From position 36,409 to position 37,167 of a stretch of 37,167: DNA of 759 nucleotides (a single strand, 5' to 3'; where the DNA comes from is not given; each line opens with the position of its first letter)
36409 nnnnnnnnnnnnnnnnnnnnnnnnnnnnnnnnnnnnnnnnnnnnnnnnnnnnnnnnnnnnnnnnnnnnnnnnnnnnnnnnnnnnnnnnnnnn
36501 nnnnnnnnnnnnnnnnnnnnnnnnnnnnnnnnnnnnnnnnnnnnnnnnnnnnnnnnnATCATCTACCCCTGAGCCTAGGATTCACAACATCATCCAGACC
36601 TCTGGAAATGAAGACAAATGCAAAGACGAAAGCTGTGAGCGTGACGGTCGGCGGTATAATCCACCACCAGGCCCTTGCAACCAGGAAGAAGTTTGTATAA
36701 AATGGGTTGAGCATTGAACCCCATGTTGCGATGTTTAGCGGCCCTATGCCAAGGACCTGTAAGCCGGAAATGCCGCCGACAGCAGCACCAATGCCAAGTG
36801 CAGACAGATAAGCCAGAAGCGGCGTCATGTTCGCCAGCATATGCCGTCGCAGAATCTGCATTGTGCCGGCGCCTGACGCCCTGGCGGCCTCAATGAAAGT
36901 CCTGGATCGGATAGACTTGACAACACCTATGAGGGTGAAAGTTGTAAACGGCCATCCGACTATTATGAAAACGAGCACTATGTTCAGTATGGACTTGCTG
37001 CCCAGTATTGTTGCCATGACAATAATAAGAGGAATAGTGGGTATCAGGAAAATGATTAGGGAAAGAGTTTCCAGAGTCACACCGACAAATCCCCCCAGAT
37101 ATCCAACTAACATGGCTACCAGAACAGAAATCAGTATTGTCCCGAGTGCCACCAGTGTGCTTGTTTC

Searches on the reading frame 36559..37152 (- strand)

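Call 33: search_protein_families(library=pfam, proteins=[window:36559-37152:-], max_evalue=0.0001)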
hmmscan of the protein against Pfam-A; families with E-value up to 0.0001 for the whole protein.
window:36559-37152:- (197 aa): 1 family
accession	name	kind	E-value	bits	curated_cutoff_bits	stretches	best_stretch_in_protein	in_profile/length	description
PF00528.27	BPD_transp_1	-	1e-14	55.1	26.4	1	10-195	2-183/184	Binding-protein-dependent transport system inner membrane component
